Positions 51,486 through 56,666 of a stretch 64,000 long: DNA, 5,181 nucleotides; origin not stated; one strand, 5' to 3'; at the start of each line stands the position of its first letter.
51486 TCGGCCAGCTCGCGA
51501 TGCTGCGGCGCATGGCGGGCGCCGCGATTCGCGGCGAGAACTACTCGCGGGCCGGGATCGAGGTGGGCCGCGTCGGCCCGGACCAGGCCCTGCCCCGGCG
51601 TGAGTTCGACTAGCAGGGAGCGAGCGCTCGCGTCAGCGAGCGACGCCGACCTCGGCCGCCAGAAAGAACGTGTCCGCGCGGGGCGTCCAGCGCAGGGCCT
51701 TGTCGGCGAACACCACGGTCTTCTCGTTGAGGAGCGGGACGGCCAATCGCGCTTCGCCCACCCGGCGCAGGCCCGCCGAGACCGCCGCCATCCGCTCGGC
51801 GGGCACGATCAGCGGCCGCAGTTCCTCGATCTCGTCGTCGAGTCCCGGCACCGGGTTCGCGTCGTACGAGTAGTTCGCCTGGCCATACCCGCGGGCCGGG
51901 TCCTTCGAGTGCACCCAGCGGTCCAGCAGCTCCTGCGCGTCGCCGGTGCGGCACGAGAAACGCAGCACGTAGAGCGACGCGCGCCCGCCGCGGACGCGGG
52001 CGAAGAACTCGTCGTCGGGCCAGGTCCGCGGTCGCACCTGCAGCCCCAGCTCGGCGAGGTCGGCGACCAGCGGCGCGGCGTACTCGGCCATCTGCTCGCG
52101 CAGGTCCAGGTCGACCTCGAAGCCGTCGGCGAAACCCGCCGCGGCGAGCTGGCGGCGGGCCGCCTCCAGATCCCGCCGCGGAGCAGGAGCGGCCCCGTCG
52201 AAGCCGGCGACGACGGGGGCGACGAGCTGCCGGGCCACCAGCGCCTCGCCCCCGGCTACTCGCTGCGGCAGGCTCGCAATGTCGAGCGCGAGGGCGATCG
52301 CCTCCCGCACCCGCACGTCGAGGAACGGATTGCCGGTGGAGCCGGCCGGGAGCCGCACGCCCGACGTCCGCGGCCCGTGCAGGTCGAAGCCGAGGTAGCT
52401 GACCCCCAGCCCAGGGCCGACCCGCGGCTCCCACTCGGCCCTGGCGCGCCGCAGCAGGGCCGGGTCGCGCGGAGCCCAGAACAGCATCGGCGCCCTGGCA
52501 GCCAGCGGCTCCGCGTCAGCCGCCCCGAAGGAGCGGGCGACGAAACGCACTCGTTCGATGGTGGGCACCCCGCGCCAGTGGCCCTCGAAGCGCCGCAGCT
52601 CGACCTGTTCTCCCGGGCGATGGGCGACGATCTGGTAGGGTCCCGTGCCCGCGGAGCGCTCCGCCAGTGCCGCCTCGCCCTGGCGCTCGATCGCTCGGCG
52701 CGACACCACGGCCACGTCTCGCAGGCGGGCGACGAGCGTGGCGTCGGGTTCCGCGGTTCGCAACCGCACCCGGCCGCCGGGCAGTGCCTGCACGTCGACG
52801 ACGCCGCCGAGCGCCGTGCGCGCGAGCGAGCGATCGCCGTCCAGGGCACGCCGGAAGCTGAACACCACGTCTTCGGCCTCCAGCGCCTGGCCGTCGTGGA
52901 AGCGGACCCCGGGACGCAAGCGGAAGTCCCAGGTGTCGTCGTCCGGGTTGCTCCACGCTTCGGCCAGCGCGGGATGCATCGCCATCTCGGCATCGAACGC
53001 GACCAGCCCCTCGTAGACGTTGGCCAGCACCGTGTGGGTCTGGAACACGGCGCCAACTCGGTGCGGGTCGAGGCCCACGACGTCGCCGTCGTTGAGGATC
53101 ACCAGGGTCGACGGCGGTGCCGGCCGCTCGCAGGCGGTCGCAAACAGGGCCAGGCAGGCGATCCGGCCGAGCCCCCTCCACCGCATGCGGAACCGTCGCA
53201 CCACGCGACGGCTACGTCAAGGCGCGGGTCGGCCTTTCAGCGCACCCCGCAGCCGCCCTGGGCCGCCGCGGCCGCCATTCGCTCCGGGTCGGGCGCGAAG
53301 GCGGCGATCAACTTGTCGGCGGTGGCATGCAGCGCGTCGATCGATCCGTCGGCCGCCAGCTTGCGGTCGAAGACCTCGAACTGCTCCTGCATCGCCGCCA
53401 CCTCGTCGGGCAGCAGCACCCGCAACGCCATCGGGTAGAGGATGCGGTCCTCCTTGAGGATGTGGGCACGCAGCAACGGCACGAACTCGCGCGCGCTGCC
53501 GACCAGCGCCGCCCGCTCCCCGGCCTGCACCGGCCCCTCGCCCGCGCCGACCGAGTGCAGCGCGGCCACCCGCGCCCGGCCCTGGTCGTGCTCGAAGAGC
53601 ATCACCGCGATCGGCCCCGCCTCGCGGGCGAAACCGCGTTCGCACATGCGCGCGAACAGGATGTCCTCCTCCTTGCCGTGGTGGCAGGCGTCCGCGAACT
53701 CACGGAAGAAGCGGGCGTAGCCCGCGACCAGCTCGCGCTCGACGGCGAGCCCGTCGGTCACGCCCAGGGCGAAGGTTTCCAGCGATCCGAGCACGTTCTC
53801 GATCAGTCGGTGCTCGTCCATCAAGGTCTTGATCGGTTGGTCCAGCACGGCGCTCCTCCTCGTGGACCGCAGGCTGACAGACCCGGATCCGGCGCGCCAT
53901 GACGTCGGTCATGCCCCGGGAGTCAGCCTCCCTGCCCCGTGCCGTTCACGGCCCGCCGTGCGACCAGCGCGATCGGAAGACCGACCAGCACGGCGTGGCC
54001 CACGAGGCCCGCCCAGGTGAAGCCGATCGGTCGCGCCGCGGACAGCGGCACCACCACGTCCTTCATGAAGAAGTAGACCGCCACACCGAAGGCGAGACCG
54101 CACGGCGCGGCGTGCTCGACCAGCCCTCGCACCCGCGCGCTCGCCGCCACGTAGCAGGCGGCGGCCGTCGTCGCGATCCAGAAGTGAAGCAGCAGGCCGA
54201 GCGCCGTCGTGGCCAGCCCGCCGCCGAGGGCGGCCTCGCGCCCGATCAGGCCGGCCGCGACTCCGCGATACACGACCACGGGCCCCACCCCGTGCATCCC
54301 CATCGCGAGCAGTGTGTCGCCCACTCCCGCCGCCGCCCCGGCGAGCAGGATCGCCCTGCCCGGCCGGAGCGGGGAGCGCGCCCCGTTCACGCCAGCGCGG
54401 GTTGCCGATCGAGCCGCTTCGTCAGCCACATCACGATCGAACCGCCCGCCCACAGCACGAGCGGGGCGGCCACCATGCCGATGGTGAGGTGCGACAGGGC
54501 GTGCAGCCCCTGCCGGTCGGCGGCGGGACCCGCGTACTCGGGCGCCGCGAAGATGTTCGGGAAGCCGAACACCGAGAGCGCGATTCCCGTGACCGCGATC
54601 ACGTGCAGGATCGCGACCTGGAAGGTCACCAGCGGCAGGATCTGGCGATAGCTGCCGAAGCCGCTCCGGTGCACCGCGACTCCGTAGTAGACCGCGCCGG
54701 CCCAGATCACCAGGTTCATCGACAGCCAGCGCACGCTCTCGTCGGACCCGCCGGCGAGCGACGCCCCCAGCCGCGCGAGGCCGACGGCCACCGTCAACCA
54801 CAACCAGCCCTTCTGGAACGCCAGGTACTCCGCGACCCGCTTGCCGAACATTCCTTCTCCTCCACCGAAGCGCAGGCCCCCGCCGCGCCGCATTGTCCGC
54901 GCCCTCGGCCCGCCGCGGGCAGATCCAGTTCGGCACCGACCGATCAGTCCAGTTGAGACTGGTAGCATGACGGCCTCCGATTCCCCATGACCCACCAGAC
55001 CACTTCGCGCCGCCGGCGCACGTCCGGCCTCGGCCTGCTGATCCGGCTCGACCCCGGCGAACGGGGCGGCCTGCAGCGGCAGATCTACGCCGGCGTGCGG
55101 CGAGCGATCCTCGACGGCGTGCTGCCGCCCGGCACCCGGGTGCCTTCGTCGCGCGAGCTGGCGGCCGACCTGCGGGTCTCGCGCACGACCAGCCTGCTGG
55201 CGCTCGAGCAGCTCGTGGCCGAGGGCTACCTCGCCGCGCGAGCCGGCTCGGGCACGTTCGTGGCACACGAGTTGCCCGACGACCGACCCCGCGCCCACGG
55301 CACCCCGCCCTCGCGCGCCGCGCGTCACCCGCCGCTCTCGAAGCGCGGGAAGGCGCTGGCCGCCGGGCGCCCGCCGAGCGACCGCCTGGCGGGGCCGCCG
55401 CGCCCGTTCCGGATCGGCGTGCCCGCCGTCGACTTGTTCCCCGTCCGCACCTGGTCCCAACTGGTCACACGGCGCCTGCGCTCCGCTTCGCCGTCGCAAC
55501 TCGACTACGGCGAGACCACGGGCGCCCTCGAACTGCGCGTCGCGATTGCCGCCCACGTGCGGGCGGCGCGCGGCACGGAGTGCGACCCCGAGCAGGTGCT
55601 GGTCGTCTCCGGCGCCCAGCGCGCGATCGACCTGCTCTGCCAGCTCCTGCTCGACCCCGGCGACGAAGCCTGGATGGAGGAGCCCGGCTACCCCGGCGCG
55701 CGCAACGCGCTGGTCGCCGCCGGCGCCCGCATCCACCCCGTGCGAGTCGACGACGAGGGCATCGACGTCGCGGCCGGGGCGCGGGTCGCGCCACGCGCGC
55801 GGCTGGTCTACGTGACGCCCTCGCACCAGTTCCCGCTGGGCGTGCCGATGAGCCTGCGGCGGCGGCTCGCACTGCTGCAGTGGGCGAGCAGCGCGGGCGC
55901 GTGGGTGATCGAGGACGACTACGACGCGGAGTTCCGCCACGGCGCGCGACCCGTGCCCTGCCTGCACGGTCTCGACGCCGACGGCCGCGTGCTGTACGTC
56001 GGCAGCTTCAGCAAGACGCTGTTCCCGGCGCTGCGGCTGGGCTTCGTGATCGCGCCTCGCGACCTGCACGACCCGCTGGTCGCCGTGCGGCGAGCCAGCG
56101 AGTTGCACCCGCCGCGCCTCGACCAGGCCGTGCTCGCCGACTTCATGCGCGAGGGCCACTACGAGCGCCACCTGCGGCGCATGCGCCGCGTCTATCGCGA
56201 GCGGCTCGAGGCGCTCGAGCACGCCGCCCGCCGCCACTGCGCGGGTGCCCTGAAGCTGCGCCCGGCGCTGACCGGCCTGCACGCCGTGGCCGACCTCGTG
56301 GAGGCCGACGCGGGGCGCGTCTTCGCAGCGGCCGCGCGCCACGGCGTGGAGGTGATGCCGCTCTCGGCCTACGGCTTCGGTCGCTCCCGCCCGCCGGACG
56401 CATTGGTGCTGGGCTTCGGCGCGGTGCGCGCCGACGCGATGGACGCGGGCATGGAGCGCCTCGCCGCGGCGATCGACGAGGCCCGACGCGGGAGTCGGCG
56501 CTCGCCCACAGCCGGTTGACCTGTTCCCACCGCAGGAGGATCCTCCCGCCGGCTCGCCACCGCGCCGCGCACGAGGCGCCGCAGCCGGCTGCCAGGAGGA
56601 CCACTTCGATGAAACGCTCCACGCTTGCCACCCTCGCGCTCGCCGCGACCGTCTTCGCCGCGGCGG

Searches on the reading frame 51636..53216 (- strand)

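Call 24: search_protein_families(library=pfam, proteins=[window:51636-53216:-], max_evalue=0.00001)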
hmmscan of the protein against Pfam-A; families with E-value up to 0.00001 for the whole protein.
window:51636-53216:- (527 aa): 1 family
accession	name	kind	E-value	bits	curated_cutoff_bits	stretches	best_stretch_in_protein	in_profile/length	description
PF00496.27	SBP_bac_5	-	1.8e-54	185.7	32.4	1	80-439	2-365/368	Bacterial extracellular solute-binding proteins, family 5 Middle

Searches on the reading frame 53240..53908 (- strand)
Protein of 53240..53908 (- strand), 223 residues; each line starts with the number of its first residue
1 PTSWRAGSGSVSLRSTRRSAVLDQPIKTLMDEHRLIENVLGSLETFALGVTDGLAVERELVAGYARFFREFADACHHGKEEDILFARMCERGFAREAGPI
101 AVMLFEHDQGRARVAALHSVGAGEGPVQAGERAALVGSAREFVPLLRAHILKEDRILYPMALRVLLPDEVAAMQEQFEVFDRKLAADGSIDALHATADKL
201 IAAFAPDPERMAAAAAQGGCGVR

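Call 24: search_protein_families(library=pfam, proteins=[window:53240-53908:-], max_evalue=0.00001)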
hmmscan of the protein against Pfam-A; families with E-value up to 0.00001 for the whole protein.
window:53240-53908:- (223 aa): 1 family
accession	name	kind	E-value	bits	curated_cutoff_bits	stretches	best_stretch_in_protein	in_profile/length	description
PF01814.28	Hemerythrin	-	2.4e-18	67.3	25.3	1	25-161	2-127/127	Hemerythrin HHE cation binding domain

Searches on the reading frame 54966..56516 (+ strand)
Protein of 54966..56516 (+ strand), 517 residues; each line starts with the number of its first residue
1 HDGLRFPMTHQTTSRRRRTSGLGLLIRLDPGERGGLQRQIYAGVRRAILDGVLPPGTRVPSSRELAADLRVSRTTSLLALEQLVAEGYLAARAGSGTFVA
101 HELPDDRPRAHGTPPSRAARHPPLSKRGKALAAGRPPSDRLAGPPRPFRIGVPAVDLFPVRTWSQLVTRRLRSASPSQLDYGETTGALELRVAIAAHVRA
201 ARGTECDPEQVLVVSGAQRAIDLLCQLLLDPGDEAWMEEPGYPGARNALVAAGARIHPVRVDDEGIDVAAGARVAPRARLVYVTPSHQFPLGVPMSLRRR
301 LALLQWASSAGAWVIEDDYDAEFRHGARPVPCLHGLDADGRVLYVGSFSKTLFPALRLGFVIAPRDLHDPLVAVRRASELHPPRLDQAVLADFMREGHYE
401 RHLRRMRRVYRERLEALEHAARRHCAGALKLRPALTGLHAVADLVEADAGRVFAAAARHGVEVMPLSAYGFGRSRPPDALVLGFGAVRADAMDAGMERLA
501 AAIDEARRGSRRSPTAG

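Call 24: search_protein_families(library=pfam, proteins=[window:54966-56516:+], max_evalue=0.00001)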
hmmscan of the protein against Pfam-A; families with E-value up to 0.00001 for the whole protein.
window:54966-56516:+ (517 aa): 2 families
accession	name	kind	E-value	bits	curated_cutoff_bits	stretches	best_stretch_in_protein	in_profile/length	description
PF00155.27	Aminotran_1_2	-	4.6e-23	82.4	19.7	1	172-447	29-313/361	Aminotransferase class I and II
PF00392.27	GntR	-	2.9e-15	56.1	27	1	37-99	2-64/64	Bacterial regulatory proteins, gntR family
